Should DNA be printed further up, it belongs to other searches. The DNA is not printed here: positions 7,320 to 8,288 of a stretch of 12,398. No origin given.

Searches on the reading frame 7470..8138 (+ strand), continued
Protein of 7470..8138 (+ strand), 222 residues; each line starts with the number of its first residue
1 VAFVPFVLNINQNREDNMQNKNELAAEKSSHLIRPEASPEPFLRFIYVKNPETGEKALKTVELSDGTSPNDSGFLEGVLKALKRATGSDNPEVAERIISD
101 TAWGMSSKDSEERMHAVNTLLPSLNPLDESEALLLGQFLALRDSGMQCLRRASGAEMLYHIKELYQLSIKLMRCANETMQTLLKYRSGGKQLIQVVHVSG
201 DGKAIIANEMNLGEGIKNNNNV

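Call 43: get_annotated_region(hit=H20, flank=7000)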
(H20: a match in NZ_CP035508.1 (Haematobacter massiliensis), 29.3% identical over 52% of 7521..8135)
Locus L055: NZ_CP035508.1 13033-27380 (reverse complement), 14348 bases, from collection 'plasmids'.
description: Haematobacter massiliensis strain OT1 plasmid pOT1-8, complete sequence
organism: Haematobacter massiliensis (NCBI taxid 195105)
taxonomy: Bacteria; Pseudomonadota; Alphaproteobacteria; Rhodobacterales; Paracoccaceae; Haematobacter; Haematobacter massiliensis
host: -; source: single cell,human skin swab; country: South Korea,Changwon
typing (MOB-suite, as given by PLSDB): non-mobilizable; mating-pair formation MPF_T
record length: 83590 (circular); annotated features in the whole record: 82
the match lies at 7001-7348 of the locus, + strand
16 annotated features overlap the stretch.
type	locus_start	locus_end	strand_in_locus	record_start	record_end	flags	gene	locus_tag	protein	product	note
CDS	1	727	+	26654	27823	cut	-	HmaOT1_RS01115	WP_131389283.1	acetate/propionate family kinase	-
CDS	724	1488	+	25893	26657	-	fabI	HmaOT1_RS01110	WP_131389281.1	enoyl-ACP reductase FabI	GO:0006633 - fatty acid biosynthetic process [Evidence IEA]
CDS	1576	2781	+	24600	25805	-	gltS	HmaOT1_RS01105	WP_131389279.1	sodium/glutamate symporter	GO:0015813 - L-glutamate transmembrane transport [Evidence IEA]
CDS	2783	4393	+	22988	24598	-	-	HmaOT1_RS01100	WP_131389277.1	Na/Pi symporter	GO:0035435 - phosphate ion transmembrane transport [Evidence IEA]; GO:0044341 - sodium-dependent phosphate transport ...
CDS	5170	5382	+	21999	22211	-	-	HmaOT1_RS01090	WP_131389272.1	hypothetical protein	-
CDS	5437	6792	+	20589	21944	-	-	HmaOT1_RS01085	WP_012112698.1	IS1380-like element ISPme1 family transposase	GO:0006313 - DNA transposition [Evidence IEA]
CDS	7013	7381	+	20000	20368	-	-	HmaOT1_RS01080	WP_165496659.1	hypothetical protein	-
CDS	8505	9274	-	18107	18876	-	-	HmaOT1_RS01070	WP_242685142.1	IS5 family transposase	-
CDS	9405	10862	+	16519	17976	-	-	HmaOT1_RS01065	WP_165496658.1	UbiA family prenyltransferase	-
CDS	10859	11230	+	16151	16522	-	-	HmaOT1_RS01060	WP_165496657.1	EamA family transporter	-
CDS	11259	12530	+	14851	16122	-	-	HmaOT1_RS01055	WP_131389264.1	hypothetical protein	-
CDS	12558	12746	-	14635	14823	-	-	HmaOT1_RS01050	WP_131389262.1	hypothetical protein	-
CDS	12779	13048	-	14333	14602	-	-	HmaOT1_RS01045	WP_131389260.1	CopG family transcriptional regulator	-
CDS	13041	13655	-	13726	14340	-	-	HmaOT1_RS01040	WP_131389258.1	ParA family protein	-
CDS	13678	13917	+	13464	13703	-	-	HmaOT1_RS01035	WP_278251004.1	Hsp20 family protein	-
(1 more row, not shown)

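Call 53: search_dna_similar(query=L054:6878-7375:+, collection=plasmids, mode=protein, max_evalue=0.00001, max_rows=40, rows=spread)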
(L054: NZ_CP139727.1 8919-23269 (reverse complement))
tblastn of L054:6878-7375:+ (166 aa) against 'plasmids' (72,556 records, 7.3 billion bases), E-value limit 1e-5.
Records with a match: 13; places in all: 14; records where one place covers at least 80% of the query: 4.
Best place of each record, by identity: >=99% 1; 60-80% 4; <60% 8.
By first word of the organism name: Sulfitobacter 5; Microvirga 3; Pseudosulfitobacter 2; Limimaricola 1; Methylobacterium 1; Haematobacter 1.
By predicted mobility (MOB-suite, as given by PLSDB): non-mobilizable 9; mobilizable 4.
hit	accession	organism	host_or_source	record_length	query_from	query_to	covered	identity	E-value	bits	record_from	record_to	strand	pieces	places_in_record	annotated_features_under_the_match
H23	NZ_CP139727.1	Sulfitobacter faviae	Bacterial Culture,hydrothermal vent ...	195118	1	166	100%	100.0%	6e-106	338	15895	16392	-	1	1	hypothetical protein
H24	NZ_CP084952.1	Sulfitobacter indolifex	cell culture,Seawater from the North ...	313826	1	160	96%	70.0%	2e-64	220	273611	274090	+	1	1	hypothetical protein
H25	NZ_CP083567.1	Sulfitobacter sp. W027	-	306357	14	161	89%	70.3%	8e-62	212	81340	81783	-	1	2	hypothetical protein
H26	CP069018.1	Pseudosulfitobacter pseudonitzschiae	-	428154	1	165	99%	55.2%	7e-48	172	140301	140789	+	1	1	hypothetical protein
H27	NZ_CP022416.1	Pseudosulfitobacter pseudonitzschiae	Skeletonema marinoi strain RO5AC,Cell ...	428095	37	160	75%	63.7%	3e-45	165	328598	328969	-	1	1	hypothetical protein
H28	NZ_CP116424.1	Sulfitobacter faviae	Hexacorallia,culture,Cold water coral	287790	1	124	75%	56.5%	2e-34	134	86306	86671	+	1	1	sugar phosphate nucleotidyltransferase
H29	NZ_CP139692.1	Limimaricola variabilis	Bacterial Culture,hydrothermal vent ...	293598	18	99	49%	59.0%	3e-11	67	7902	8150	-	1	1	none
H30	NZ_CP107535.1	Methylobacterium sp. FF17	-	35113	53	159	64%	42.3%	2e-11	68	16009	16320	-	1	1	hypothetical protein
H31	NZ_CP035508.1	Haematobacter massiliensis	single cell,human skin swab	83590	54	160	64%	39.8%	2e-11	68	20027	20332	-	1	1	hypothetical protein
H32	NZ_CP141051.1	Microvirga lotononidis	-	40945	65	160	58%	43.0%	6e-10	64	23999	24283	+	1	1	hypothetical protein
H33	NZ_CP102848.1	Microvirga terrae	soil,soil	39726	65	159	57%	42.4%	1e-9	63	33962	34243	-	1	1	hypothetical protein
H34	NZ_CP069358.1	Microvirga sp. VF16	Vachellia farnesiana,Cell culture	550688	64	137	45%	40.5%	7e-8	58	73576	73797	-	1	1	hypothetical protein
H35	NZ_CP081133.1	Sulfitobacter sp. W074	-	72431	69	105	22%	70.3%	4e-7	56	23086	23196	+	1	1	none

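Call 55: get_annotated_region(hit=H30, flank=9000)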
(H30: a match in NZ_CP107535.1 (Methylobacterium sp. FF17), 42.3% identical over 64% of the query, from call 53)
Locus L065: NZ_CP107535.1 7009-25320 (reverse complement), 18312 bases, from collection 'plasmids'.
description: Methylobacterium sp. FF17 plasmid pC, complete sequence
organism: Methylobacterium sp. FF17 (NCBI taxid 2984843)
taxonomy: Bacteria; Pseudomonadota; Alphaproteobacteria; Hyphomicrobiales; Methylobacteriaceae; Methylobacterium; Methylobacterium sp. FF17
host: -; source: -; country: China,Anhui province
typing (MOB-suite, as given by PLSDB): mobilizable; relaxase MOBP,MOBP
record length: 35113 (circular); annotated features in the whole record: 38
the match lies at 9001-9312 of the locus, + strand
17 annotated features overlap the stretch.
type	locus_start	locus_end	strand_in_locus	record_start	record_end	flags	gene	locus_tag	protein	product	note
CDS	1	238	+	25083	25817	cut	-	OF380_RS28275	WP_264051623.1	IS5 family transposase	-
CDS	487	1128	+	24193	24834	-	-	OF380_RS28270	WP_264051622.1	PAS domain-containing protein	-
CDS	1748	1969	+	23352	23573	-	-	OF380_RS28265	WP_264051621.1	hypothetical protein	-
CDS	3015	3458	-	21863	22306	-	-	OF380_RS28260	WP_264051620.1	hypothetical protein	-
CDS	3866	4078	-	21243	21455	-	-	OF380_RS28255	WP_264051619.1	hypothetical protein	-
CDS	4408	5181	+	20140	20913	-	-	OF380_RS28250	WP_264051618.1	hypothetical protein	-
CDS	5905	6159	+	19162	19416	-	-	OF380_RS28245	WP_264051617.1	hypothetical protein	-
CDS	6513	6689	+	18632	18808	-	-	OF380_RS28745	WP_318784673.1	Rmf/CrpP family protein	-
CDS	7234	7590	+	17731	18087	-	-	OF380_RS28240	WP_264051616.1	hypothetical protein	-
CDS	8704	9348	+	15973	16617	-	-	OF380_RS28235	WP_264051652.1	hypothetical protein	-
CDS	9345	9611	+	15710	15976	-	-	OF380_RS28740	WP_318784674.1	HGGxSTG domain-containing protein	-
CDS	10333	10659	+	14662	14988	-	-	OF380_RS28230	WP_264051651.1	cupin domain-containing protein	-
CDS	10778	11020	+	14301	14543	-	-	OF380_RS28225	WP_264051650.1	hypothetical protein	-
CDS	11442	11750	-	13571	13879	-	-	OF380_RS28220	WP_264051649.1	hypothetical protein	-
CDS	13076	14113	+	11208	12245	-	-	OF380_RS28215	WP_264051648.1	hypothetical protein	-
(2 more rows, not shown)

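Call 56: get_annotated_region(hit=H32, flank=9000)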
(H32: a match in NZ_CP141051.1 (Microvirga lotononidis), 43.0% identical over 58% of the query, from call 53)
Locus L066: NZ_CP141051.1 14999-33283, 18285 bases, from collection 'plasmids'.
description: Microvirga lotononidis strain HAMBI_3237 plasmid unnamed3, complete sequence
organism: Microvirga lotononidis (NCBI taxid 864069)
taxonomy: Bacteria; Pseudomonadota; Alphaproteobacteria; Hyphomicrobiales; Methylobacteriaceae; Microvirga; Microvirga lotononidis
host: -; source: -; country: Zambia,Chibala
typing (MOB-suite, as given by PLSDB): non-mobilizable
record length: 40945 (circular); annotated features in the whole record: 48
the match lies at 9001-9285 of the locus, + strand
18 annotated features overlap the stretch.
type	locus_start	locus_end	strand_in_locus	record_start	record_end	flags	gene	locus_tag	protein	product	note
CDS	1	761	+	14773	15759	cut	-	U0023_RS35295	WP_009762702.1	hypothetical protein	-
CDS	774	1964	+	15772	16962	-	-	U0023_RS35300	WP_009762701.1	hypothetical protein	-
CDS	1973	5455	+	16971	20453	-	-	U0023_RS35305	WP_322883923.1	hypothetical protein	-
CDS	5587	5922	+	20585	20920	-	-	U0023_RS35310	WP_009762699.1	hypothetical protein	-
CDS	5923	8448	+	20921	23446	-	-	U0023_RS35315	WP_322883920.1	hypothetical protein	-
CDS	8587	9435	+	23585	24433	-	-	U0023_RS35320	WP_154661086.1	hypothetical protein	-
CDS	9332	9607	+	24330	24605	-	-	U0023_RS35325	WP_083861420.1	HGGxSTG domain-containing protein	-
CDS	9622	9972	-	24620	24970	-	-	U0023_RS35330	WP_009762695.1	hypothetical protein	-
CDS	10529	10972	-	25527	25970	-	-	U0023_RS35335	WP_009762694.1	type II toxin-antitoxin system PemK/MazF family toxin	-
CDS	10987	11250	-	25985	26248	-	-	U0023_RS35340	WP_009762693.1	hypothetical protein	-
CDS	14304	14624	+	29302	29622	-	-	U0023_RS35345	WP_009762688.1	hypothetical protein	-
CDS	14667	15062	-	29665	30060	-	-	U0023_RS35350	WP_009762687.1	hypothetical protein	-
CDS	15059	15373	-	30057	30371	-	-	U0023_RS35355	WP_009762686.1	hypothetical protein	-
CDS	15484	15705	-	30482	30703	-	-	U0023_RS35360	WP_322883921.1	hypothetical protein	-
CDS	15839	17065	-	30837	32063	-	-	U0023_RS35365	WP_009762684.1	hypothetical protein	-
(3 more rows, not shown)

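Call 71: fold_search(model_id=the predicted structure, library=viral)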
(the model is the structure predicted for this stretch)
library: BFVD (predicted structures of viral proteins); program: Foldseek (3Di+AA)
matches with E <= 10: 530; with E <= 0.001: 0
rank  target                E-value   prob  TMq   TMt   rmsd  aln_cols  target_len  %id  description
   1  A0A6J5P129            4.7e-02  0.33  0.17  0.14  21.3       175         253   12  Uncharacterized protein [uncultured Caudovirales phage]
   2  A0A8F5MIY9            9.5e-02  0.16  0.16  0.16  23.2       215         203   13  Internal scaffolding protein [Microvirus mar32]
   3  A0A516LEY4            1.4e-01  0.75  0.28  0.15  20.3       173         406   14  (no name in the UniProt tables at hand)
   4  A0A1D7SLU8            2.1e-01  0.25  0.20  0.14  20.7       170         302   10  Uncharacterized protein [Cyanophage S-RIM14]
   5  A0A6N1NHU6            2.7e-01  0.35  0.25  0.10  23.2       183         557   10  Peptidase inhibitor I9 [Tupanvirus deep ocean]
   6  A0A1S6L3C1            4.9e-01  0.33  0.21  0.09  16.3       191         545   13  Uncharacterized protein [Erwinia phage vB_EamM_Yoloswag]
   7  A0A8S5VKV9            5.2e-01  0.13  0.20  0.08  23.3       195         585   12  (no name in the UniProt tables at hand)
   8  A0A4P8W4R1            5.5e-01  0.07  0.12  0.14  30.6       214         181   13  (no name in the UniProt tables at hand)
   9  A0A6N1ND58            6.8e-01  0.15  0.26  0.17  24.1       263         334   12  Uncharacterized protein [Tupanvirus deep ocean]
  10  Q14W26                6.8e-01  0.09  0.18  0.05  18.7       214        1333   13  ORF80 [Ranid herpesvirus 2]
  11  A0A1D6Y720            7.2e-01  0.69  0.26  0.45  10.8       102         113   20  (no name in the UniProt tables at hand)
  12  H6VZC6                7.6e-01  0.54  0.27  0.20  15.5       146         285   10  (no name in the UniProt tables at hand)
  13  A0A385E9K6            7.6e-01  0.41  0.28  0.39  10.8       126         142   15  Uncharacterized protein [Caulobacter phage CcrBL10]
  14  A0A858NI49            7.6e-01  0.33  0.12  0.18  21.6        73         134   19  (no name in the UniProt tables at hand)
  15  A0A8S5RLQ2            7.6e-01  0.18  0.22  0.16  17.0       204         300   14  Uncharacterized protein [virus sp. ct6GG30]
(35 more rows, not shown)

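Call 72: find_related_loci(query=A1, collection=viral_contigs, flank=10000)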
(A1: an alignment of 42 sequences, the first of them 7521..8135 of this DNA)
Query A1 (205 aa) in viral_contigs; peptide patterns used: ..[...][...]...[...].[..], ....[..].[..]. (x = any residue, [..] = any of these).
14 stretches matched a pattern, but none encodes a relative of the query by tblastn (E <= 1e-3).

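Call 75: list_cluster_members(proteins=[P0112, P0172, P0104, P0120, P0138, P0089, P0092, P0101, P0098, P0110])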
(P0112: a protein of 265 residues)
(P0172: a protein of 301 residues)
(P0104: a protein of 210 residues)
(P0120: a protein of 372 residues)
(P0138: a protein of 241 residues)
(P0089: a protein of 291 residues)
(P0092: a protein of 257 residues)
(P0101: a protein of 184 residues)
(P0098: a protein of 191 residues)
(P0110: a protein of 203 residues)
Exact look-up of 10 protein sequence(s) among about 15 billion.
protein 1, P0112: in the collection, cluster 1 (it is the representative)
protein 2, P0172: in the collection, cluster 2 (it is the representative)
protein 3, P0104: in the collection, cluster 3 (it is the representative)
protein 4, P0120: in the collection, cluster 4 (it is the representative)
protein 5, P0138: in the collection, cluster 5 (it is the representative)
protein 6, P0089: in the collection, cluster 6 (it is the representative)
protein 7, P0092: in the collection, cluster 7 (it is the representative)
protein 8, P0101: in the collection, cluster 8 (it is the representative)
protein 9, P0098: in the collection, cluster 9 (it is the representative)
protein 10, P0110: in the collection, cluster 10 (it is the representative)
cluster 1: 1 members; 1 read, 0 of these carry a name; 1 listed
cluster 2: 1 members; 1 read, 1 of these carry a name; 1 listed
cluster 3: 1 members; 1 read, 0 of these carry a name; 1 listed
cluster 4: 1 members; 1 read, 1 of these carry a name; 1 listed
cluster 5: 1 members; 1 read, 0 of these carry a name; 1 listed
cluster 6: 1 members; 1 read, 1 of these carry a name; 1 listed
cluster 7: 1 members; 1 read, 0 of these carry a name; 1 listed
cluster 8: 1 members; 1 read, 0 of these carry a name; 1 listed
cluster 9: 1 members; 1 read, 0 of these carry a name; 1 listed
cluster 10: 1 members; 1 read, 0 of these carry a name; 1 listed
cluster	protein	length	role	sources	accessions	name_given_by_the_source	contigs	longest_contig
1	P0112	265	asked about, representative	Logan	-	-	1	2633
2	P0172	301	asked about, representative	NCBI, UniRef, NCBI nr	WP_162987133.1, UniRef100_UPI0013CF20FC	hypothetical protein [Sphingomonas paeninsulae] | hypothetical protein n=1 Tax=Sphingomonas paeninsulae TaxID=2319844 RepID=UPI0013CF20FC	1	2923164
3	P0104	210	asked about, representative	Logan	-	-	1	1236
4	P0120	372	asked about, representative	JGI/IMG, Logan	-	hypothetical protein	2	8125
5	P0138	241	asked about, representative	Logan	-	-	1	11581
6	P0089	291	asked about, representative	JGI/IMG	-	hypothetical protein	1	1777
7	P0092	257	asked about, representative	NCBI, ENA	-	-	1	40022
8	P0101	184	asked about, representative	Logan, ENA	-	-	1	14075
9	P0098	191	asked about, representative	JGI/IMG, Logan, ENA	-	-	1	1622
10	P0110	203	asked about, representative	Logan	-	-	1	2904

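Call 79: find_encoding_contigs(protein=P0172, flank=10000, max_places=2)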
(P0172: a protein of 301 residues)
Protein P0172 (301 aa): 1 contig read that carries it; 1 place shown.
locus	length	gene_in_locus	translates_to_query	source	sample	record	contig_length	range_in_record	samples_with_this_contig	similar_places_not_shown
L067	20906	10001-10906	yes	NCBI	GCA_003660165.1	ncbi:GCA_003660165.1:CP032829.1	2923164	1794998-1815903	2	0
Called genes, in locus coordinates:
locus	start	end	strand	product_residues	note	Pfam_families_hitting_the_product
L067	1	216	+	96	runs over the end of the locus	-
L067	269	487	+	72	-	-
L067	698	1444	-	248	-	-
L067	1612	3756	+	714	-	PF08487:VIT, PF13757:VIT_2 (weak), PF00092:VWA, PF13519:VWA_2, PF13768:VWA_3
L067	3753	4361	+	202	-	PF04203:Sortase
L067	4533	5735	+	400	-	PF13356:Arm-DNA-bind_3, PF22022:Phage_int_M, PF00589:Phage_integrase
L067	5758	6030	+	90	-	-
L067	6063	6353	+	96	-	-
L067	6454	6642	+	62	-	PF12728:HTH_17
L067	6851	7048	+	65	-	-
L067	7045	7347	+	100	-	-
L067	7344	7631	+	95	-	-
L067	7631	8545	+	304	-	PF01807:Zn_ribbon_DnaG, PF23639:DUF7146, PF13362:Toprim_3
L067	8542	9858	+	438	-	PF13481:AAA_25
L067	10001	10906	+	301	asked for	-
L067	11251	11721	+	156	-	PF13274:SocA_Panacea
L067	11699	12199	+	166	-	-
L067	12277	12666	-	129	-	-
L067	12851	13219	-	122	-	-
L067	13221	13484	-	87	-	-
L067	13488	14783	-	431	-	-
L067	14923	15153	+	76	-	-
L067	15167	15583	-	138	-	-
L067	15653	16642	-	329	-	PF20796:PDDEXK_13, PF22558:REase-ARP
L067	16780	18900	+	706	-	PF13177:DNA_pol3_delta2, PF00004:AAA (weak)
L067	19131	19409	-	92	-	-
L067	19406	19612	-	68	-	-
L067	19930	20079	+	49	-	PF01402:RHH_1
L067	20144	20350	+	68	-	-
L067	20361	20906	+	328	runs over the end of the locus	-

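Call 80: find_encoding_contigs(protein=P0092, flank=10000, max_places=2)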
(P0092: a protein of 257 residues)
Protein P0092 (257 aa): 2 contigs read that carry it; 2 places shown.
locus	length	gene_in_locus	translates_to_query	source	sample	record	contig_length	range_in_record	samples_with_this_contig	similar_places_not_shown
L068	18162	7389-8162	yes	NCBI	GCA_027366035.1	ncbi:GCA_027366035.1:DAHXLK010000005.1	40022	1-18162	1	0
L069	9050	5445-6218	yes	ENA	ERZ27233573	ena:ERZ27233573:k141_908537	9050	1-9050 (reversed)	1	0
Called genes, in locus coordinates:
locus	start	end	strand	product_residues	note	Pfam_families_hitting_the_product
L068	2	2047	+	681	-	?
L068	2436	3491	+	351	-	PF00589:Phage_integrase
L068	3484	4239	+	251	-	-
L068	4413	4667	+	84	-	-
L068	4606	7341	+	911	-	PF13362:Toprim_3 (weak), PF13662:Toprim_4 (faint), PF13148:DUF3987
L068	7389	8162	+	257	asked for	-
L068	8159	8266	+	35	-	-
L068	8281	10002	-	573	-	PF13857:Ank_5 (faint), PF00023:Ank (faint), PF12796:Ank_2, PF13606:Ank_3 (faint), PF13637:Ank_4 (faint), PF12796:Ank_2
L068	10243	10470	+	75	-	-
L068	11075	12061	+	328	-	-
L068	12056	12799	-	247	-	PF00149:Metallophos, PF12850:Metallophos_2 (faint)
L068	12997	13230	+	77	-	-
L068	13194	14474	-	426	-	PF00483:NTP_transferase, PF12804:NTP_transf_3 (faint), PF24894:Hexapep_GlmU (faint), PF25084:LbH_EIF2B (faint), PF25087:GMPPB_C (faint), PF25247:LbH_GLGC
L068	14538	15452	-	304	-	PF16881:LIAS_N (faint), PF04055:Radical_SAM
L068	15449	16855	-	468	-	PF01134:GIDA, PF01266:DAO (faint), PF03486:HI0933_like (faint), PF07992:Pyr_redox_2, PF12831:FAD_oxidored (weak), PF13738:Pyr_redox_3, PF00070:Pyr_redox, PF02852:Pyr_redox_dim, +1 more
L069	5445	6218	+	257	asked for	-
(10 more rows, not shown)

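Call 81: find_encoding_contigs(protein=P0138, flank=10000, max_places=2)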
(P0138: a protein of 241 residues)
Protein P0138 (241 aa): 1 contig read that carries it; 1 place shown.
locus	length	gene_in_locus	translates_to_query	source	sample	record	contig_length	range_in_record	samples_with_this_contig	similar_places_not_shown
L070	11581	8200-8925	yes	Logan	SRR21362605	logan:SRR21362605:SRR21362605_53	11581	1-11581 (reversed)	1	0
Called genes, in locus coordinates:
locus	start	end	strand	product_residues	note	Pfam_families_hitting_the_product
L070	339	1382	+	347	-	PF00589:Phage_integrase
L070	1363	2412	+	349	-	-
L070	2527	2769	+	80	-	-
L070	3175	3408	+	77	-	-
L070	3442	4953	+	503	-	PF00270:DEAD, PF04851:ResIII, PF00271:Helicase_C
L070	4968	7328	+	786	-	PF06048:DUF927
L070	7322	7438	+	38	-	-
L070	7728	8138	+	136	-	-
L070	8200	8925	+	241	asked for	-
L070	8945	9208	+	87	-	-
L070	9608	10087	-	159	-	-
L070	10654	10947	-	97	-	-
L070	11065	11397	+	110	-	-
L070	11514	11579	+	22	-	?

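Call 82: search_protein_families(library=pfam, proteins=[L070:8945-9205:+, L067:11699-12196:+], max_evalue=0.05)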
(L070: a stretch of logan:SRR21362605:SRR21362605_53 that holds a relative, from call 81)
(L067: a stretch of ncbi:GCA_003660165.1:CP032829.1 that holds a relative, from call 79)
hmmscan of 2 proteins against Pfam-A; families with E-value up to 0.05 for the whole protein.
L070:8945-9205:+ (87 aa): 0 families

L067:11699-12196:+ (166 aa): 1 family
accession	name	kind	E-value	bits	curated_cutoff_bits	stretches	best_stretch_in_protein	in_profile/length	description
PF11188.13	DUF2975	-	0.027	14.8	27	1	78-130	26-78/130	Protein of unknown function (DUF2975)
